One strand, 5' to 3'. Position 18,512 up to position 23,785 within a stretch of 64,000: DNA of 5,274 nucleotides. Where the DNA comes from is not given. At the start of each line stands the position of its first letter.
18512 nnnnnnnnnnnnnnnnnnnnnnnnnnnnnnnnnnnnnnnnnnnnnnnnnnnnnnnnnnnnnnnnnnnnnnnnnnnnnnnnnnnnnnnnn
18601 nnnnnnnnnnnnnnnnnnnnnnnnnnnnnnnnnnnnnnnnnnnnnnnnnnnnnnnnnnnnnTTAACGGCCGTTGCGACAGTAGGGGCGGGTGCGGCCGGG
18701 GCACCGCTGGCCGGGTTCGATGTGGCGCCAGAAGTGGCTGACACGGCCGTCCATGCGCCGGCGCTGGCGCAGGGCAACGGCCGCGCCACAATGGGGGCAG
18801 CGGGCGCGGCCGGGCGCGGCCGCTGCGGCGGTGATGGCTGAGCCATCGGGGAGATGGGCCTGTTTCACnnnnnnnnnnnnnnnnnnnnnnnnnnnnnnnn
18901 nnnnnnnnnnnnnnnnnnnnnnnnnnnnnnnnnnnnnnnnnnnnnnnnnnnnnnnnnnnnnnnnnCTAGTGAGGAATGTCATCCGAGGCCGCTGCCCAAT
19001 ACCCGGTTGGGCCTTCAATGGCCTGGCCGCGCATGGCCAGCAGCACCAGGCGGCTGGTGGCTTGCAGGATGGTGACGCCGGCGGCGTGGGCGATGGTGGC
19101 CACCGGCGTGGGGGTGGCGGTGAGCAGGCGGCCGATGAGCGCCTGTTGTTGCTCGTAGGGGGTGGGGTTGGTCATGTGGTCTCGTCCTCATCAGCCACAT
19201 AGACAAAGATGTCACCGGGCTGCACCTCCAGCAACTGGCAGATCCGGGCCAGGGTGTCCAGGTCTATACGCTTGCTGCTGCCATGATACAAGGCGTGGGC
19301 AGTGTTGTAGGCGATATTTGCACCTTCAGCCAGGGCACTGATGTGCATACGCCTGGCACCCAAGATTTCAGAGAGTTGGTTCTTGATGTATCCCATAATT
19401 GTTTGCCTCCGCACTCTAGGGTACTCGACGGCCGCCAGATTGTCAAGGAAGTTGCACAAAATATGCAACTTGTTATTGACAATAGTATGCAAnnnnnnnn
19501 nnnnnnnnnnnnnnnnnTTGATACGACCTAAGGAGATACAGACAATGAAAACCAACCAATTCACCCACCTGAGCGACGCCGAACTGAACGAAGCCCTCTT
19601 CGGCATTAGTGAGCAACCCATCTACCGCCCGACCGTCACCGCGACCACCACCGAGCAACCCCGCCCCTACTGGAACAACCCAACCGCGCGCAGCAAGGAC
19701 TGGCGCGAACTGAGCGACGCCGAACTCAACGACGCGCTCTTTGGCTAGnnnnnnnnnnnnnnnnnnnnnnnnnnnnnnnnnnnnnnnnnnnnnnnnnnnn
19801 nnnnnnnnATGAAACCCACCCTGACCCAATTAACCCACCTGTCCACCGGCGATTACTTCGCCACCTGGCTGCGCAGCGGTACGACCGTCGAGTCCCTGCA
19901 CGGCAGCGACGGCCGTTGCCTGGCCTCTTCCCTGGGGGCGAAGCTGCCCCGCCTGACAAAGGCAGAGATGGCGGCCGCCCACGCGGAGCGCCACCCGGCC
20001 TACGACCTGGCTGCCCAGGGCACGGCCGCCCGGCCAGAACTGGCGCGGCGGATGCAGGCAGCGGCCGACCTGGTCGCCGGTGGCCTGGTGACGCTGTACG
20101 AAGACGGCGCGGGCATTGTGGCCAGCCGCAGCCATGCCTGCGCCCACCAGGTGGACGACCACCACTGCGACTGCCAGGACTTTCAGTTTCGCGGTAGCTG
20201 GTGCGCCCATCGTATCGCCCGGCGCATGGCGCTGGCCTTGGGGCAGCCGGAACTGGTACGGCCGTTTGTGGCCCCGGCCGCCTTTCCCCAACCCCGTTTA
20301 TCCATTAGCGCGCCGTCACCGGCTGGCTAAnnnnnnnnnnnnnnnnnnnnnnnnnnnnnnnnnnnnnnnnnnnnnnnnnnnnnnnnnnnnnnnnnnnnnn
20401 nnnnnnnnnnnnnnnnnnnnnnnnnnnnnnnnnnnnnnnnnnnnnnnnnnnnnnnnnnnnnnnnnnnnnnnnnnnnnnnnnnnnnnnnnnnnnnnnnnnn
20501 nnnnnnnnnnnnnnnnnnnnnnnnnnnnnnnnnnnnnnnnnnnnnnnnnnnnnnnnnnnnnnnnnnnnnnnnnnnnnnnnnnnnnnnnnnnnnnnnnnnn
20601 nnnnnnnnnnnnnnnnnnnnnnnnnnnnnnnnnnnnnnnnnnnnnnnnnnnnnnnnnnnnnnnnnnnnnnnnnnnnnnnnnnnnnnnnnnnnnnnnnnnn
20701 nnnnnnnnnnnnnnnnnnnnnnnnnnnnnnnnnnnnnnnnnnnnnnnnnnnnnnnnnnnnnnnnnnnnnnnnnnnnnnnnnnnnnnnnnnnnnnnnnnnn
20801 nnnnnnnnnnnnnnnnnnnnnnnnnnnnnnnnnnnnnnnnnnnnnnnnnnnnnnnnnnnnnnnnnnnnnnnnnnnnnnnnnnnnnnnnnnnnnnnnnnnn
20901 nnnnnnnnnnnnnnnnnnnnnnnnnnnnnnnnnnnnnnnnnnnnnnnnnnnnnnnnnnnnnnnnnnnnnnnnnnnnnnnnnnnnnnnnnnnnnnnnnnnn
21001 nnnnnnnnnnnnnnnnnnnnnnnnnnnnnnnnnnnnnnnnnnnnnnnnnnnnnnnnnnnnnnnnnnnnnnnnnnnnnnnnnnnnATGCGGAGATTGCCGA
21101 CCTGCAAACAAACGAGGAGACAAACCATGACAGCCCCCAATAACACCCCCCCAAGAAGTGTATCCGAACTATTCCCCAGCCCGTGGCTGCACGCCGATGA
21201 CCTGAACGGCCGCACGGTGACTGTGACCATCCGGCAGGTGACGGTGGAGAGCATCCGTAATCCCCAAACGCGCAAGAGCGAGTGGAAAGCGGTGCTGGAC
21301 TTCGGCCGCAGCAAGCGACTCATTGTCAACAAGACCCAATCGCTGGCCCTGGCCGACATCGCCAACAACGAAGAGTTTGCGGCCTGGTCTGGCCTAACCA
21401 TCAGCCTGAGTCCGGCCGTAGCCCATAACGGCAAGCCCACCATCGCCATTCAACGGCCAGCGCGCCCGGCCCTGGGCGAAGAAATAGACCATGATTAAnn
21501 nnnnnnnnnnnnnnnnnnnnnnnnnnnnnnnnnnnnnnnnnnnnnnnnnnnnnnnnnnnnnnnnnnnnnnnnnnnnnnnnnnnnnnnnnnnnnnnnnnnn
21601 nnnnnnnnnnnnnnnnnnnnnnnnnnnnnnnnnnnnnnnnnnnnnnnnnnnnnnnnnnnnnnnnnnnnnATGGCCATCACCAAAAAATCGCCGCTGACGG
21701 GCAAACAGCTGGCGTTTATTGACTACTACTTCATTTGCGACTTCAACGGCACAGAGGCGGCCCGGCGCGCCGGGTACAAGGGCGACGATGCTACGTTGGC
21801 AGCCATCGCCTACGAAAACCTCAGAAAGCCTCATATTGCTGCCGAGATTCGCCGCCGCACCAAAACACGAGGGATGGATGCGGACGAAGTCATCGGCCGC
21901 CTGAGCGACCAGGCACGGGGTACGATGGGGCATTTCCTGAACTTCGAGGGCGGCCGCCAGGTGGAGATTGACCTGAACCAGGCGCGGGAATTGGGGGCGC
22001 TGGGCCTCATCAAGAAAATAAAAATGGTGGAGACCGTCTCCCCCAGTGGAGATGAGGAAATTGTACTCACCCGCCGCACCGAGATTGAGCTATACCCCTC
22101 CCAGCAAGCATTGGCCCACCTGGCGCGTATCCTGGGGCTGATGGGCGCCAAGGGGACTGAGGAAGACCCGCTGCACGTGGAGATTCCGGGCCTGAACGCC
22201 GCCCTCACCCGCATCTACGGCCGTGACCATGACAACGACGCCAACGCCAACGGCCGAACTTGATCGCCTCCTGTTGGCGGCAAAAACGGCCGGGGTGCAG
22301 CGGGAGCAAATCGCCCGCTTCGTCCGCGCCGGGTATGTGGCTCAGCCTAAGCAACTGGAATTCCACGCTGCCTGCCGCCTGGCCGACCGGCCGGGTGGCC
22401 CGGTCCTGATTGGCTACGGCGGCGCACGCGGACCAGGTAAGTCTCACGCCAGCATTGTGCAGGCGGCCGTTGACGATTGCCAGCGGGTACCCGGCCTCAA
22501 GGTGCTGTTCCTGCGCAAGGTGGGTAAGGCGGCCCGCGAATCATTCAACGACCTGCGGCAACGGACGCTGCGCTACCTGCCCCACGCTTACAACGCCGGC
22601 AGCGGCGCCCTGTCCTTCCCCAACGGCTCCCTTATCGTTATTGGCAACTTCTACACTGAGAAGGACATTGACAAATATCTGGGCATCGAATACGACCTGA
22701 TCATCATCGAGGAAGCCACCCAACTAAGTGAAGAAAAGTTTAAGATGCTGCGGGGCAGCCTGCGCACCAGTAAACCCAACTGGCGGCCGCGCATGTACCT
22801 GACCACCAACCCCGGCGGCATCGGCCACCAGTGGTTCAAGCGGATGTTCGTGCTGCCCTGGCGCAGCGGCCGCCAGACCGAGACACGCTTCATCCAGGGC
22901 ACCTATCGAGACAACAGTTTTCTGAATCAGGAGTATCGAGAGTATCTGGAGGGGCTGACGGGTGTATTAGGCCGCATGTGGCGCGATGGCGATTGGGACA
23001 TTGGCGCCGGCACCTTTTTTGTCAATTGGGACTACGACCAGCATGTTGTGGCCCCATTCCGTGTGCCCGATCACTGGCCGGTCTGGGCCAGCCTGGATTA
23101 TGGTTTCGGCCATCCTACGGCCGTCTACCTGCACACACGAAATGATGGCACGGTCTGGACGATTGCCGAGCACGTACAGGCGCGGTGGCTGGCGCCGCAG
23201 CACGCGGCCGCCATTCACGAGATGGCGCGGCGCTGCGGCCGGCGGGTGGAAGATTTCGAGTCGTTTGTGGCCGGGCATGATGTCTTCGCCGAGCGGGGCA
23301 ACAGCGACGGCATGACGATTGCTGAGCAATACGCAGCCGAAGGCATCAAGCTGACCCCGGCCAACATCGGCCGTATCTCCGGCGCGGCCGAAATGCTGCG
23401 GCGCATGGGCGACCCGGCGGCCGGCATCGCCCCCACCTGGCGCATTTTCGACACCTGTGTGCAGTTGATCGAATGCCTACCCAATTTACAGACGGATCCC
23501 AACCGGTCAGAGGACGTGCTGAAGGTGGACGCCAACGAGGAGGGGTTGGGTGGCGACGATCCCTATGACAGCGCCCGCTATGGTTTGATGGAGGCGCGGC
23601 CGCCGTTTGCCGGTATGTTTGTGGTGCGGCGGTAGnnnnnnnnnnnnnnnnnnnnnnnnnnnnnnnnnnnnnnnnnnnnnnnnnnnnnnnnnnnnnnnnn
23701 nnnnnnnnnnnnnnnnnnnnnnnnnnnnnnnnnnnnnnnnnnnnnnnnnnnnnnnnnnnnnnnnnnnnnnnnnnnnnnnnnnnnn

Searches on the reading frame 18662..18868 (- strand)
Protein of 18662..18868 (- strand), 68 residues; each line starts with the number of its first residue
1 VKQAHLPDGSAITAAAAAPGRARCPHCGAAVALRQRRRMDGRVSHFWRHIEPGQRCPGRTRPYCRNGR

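Call 71: search_protein_families(library=pfam, proteins=[window:18662-18868:-], max_evalue=0.05)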
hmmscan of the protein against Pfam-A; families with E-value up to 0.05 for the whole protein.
window:18662-18868:- (68 aa): 5 families
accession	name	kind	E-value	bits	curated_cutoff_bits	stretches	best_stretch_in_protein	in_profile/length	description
PF04606.18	Ogr_Delta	-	0.0017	18.7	26.3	1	23-40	1-18/47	Ogr/Delta-like zinc finger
PF25169.1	DUF7830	-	0.0024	18.1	27.5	1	21-61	34-70/72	Domain of unknown function (DUF7830)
PF24463.1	DUF7577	-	0.033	14.2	28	1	21-30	2-11/27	Domain of unknown function (DUF7577)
PF24458.1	DUF7573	-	0.041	14.3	30.2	0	13-34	3-24/39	Domain of unknown function (DUF7573)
PF02892.21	zf-BED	-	0.045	14.2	20.6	0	20-50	15-39/44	BED zinc finger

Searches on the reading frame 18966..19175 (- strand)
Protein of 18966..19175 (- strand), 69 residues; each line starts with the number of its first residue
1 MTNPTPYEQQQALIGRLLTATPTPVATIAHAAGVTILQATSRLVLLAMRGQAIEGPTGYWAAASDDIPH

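Call 71: search_protein_families(library=pfam, proteins=[window:18966-19175:-], max_evalue=0.05)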
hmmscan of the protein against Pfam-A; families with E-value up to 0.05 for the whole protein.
window:18966-19175:- (69 aa): 1 family
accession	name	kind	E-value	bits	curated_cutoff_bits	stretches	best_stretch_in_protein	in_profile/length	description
PF17782.7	DprA_WH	-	0.0058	17.1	22.9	1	8-52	11-55/61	DprA winged helix domain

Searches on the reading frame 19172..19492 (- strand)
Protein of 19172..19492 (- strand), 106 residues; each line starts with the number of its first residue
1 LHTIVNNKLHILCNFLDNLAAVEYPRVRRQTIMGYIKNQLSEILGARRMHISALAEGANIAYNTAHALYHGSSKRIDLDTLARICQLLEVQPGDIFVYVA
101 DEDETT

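Call 17: search_protein_families(library=pfam, proteins=[window:19172-19492:-], max_evalue=0.01)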
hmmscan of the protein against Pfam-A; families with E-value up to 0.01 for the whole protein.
window:19172-19492:- (106 aa): 1 family
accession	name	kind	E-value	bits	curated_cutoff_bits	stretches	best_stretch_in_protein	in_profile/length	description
PF13443.12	HTH_26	-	2.8e-19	69.5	22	1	40-101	2-63/63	Cro/C1-type HTH DNA-binding domain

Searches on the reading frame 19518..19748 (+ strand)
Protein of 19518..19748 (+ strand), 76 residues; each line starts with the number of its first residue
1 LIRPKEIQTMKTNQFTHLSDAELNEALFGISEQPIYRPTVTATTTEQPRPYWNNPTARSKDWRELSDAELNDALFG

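Call 71: search_protein_families(library=pfam, proteins=[window:19518-19748:+], max_evalue=0.05)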
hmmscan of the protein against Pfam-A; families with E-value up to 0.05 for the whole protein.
window:19518-19748:+ (76 aa): 1 family
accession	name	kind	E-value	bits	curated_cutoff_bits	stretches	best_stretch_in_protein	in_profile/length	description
PF03020.21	LEM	-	0.012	15.6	24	0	16-35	3-24/40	LEM domain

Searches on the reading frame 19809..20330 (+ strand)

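Call 10: search_protein_families(library=pfam, proteins=[window:19809-20330:+], max_evalue=0.01)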
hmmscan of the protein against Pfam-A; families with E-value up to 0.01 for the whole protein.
window:19809-20330:+ (173 aa): 1 family
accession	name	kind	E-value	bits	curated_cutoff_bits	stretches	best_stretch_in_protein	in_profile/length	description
PF04434.22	SWIM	-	2.4e-05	24.2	19.6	1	99-137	8-32/38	SWIM zinc finger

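Call 12: search_protein_families(library=phrogs, proteins=[window:19809-20330:+], max_evalue=0.01)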
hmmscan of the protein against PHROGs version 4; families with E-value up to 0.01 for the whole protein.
window:19809-20330:+ (173 aa): 0 families

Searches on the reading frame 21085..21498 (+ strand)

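Call 71: search_protein_families(library=pfam, proteins=[window:21085-21498:+], max_evalue=0.05)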
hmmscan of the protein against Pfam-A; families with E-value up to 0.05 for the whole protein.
window:21085-21498:+ (137 aa): 1 family
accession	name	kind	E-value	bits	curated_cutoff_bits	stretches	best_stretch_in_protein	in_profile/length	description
PF10214.15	Rrn6_beta-prop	-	0.0089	15.1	23.1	1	46-105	199-257/375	Rrn6, beta-propeller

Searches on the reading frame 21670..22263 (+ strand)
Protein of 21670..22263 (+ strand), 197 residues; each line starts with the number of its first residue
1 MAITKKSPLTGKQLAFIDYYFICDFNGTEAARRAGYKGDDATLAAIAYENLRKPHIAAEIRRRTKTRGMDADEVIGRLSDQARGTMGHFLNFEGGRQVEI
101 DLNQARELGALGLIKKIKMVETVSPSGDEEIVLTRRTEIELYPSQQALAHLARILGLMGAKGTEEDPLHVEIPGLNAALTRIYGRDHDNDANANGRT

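Call 10: search_protein_families(library=pfam, proteins=[window:21670-22263:+], max_evalue=0.01)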
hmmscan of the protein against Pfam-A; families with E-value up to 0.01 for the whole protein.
window:21670-22263:+ (197 aa): 1 family
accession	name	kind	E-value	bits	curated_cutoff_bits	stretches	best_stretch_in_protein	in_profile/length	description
PF03592.21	Terminase_2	-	6.5e-20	72.6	26.1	1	9-158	1-131/141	Terminase small subunit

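Call 74: find_homologous_proteins(query=window:21670-22263:+, max_evalue=1e-20)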
Query window:21670-22263:+ (197 aa): 31 proteins with E <= 1e-20 among 1064 candidates.
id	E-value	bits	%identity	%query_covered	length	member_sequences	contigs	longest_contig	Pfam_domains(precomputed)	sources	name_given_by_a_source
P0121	1.6e-124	431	100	100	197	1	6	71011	PF03592.22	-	-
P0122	1.4e-112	392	93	100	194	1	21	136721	PF03592.22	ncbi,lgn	-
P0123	2.3e-87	310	74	100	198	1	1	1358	PF03592.22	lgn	-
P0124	5.8e-86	305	74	99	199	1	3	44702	PF03592.22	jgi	jgi:hypothetical protein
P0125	1.9e-41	160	49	93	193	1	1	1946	PF03592.22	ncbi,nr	ncbi:MAG: terminase small subunit [Anaerolineales bacterium]|nr:terminase small subunit [Anaerolinea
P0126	2.1e-35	140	53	71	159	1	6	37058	PF03592.22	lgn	-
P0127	6.1e-34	136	43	96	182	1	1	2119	PF03592.22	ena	-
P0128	2.4e-33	134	53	76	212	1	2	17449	PF03592.22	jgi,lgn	jgi:phage terminase small subunit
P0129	2.2e-31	127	46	78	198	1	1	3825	PF03592.22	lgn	-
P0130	4.7e-30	123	39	94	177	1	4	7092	PF03592.22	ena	-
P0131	7.8e-29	119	49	81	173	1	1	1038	PF03592.22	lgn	-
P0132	1.1e-28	118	49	76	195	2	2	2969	PF03592.22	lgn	-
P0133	3.0e-28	117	46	82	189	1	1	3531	PF03592.22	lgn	-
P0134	2.1e-27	114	39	94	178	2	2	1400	PF03592.22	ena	-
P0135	3.0e-27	114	50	79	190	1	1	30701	PF03592.22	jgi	jgi:hypothetical protein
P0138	2.4e-26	111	47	76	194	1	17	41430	PF03592.22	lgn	-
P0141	1.0e-25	109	50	74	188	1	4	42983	PF03592.22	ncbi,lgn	-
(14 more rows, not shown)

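Call 75: find_encoding_contigs(protein=P0124, flank=10000, max_places=5)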
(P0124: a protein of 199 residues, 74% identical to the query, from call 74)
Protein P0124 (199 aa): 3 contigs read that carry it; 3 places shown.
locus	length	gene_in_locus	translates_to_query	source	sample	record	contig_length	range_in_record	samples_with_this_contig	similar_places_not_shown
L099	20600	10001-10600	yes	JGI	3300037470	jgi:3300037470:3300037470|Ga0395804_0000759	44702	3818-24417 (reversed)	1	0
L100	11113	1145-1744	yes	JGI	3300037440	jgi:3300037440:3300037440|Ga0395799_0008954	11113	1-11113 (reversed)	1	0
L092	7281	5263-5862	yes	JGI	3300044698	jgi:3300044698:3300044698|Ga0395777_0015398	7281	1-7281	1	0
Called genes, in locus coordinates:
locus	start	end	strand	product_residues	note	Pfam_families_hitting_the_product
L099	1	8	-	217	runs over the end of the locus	PF11638:DnaA_N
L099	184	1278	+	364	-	PF00589:Phage_integrase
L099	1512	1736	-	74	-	PF12728:HTH_17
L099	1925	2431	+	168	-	PF00932:LTD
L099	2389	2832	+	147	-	-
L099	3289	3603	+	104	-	-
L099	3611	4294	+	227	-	-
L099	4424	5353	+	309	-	PF00589:Phage_integrase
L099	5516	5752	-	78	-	-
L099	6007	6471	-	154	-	-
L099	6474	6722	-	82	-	-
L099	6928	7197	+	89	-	-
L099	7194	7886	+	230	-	-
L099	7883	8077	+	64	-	-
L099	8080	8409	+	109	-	-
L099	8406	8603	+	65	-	-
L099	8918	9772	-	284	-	PF02899:Phage_int_SAM_1, PF13495:Phage_int_SAM_4 (weak), PF00589:Phage_integrase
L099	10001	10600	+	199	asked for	PF03592:Terminase_2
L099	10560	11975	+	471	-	PF03237:Terminase_6N (weak), PF04466:Terminase_3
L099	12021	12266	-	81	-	-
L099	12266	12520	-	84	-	-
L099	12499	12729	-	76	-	-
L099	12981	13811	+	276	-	PF01555:N6_N4_Mtase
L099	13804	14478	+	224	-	PF02086:MethyltransfD12 (weak)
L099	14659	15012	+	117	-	-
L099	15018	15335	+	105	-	-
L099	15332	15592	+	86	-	-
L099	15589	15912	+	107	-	-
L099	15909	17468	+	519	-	PF05133:SPP1_portal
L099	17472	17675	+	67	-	-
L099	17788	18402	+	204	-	-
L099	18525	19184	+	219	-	-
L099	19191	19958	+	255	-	-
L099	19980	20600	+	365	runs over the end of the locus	-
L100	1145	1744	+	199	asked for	PF03592:Terminase_2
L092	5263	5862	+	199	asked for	PF03592:Terminase_2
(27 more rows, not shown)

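Call 76: find_encoding_contigs(protein=P0122, flank=6500, max_places=10)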
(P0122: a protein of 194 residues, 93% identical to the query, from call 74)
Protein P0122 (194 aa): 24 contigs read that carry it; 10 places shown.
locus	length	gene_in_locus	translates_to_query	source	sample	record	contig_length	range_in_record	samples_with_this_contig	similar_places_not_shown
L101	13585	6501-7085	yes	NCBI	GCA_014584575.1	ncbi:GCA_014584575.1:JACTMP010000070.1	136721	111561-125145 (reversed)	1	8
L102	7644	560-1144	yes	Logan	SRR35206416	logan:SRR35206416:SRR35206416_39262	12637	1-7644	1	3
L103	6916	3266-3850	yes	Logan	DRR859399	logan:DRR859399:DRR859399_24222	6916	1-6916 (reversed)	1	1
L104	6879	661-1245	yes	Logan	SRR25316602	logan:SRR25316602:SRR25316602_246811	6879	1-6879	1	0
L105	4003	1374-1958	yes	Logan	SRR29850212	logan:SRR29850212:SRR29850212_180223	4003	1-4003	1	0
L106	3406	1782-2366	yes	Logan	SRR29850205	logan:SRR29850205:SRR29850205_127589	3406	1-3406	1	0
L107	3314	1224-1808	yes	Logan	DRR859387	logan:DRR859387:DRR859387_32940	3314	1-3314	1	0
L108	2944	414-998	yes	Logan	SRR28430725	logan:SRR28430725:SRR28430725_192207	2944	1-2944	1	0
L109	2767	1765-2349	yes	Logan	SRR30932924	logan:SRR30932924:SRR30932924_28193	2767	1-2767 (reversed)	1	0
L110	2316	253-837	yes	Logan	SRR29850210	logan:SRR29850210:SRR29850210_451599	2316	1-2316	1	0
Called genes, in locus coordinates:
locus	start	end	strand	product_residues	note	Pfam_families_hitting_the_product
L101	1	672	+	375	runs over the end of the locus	PF13588:HSDR_N_2, PF04313:HSDR_N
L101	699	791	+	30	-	-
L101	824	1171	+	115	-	-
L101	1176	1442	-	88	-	-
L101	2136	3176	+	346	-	PF00589:Phage_integrase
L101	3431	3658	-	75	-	PF07927:HicA_toxin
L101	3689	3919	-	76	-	PF15919:HicB_lk_antitox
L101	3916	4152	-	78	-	-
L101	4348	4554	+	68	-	-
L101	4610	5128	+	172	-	-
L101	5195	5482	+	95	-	-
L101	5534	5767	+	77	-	-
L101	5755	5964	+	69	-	-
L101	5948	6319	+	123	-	-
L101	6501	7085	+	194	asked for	PF03592:Terminase_2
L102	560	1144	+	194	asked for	PF03592:Terminase_2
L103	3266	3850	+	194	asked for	PF03592:Terminase_2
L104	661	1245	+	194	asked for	PF03592:Terminase_2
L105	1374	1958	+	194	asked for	PF03592:Terminase_2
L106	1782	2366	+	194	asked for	PF03592:Terminase_2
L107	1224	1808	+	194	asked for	PF03592:Terminase_2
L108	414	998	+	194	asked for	PF03592:Terminase_2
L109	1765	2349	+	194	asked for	PF03592:Terminase_2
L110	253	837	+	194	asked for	PF03592:Terminase_2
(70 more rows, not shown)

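Call 77: find_encoding_contigs(protein=P0121, flank=6500, max_places=10)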
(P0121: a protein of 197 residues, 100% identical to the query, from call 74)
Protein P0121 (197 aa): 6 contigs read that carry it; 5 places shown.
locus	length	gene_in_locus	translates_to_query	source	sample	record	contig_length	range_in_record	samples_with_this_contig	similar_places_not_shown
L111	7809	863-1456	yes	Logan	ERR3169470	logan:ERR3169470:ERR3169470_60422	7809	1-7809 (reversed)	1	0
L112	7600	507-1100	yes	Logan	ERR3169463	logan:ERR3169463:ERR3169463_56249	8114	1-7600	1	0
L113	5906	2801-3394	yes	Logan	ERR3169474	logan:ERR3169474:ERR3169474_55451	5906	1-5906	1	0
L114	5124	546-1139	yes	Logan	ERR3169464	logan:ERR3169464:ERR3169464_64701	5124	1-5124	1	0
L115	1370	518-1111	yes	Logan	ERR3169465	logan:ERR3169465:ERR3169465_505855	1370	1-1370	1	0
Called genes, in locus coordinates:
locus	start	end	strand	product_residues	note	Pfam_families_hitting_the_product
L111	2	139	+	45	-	?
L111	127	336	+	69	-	-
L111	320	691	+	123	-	-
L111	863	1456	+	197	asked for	PF03592:Terminase_2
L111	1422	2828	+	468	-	PF04466:Terminase_3, PF03237:Terminase_6N (weak)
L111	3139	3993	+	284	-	PF01555:N6_N4_Mtase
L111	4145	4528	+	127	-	-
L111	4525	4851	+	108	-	-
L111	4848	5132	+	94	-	-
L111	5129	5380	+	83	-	-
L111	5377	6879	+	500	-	-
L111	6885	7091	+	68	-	-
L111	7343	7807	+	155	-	?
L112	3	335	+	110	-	?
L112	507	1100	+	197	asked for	PF03592:Terminase_2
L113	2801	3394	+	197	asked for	PF03592:Terminase_2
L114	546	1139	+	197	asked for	PF03592:Terminase_2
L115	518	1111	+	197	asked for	PF03592:Terminase_2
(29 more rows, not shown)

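Call 93: find_encoding_contigs(protein=P0141, flank=10000, max_places=2)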
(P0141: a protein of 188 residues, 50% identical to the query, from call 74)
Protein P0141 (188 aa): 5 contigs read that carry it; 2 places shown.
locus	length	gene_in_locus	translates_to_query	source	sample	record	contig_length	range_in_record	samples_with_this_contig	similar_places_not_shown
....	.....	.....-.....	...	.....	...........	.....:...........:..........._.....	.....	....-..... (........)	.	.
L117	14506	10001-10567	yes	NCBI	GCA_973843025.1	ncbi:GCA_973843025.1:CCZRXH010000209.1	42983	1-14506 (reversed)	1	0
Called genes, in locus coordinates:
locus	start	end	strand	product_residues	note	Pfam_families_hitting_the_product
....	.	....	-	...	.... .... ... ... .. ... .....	-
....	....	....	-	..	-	-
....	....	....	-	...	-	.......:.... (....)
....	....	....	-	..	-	-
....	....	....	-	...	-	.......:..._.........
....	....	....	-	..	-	-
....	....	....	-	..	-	-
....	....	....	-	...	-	-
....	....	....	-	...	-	-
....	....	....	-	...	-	-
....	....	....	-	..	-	-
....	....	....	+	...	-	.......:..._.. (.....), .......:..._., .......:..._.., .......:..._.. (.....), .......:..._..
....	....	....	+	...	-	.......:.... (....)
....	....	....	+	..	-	-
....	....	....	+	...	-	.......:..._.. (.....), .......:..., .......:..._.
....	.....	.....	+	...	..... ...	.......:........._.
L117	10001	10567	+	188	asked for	PF03592:Terminase_2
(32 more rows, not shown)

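Call 94: find_encoding_contigs(protein=P0138, flank=10000, max_places=2)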
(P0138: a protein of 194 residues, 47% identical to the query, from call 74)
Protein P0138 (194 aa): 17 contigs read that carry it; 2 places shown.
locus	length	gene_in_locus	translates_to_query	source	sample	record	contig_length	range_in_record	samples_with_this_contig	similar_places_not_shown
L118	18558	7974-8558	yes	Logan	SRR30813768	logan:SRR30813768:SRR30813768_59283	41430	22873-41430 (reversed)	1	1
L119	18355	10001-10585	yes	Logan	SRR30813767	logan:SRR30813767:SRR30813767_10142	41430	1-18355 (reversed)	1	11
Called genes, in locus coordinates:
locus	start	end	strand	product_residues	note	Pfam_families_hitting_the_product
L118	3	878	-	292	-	?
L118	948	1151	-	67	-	-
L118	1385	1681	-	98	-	-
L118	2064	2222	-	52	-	-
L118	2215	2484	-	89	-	-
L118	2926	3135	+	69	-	-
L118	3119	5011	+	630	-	PF01844:HNH, PF14279:HNH_5 (weak), PF04851:ResIII, PF00270:DEAD (weak), PF00271:Helicase_C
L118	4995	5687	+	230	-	-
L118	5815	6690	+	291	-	-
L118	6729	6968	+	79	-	-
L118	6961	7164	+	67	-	-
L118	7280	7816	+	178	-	-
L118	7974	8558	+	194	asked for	PF03592:Terminase_2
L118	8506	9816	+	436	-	PF17289:Terminase_6C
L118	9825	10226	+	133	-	-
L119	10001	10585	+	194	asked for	PF03592:Terminase_2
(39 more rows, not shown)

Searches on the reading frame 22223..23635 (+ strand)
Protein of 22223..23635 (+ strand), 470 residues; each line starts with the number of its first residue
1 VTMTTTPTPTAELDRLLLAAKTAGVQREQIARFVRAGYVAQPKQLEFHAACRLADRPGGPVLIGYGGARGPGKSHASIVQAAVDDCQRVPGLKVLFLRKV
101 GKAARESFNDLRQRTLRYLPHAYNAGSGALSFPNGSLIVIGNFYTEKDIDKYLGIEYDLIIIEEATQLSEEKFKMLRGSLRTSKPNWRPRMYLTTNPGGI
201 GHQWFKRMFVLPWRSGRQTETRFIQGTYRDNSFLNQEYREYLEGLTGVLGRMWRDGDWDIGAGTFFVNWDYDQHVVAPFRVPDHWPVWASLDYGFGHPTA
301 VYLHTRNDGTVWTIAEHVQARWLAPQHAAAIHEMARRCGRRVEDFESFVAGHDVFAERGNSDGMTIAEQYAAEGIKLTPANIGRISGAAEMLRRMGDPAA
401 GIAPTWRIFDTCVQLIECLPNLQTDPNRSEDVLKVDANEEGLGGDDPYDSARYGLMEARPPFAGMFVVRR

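Call 10: search_protein_families(library=pfam, proteins=[window:22223-23635:+], max_evalue=0.01)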
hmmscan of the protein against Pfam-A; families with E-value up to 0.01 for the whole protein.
window:22223-23635:+ (470 aa): 2 families
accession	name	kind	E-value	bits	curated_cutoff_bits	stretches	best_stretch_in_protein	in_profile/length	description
PF04466.19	Terminase_3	-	4.3e-16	59.5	23.2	1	65-245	7-186/201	Phage terminase large subunit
PF03237.21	Terminase_6N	-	2.7e-07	30.9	22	1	66-266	3-208/215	Terminase large subunit, T4likevirus-type, N-terminal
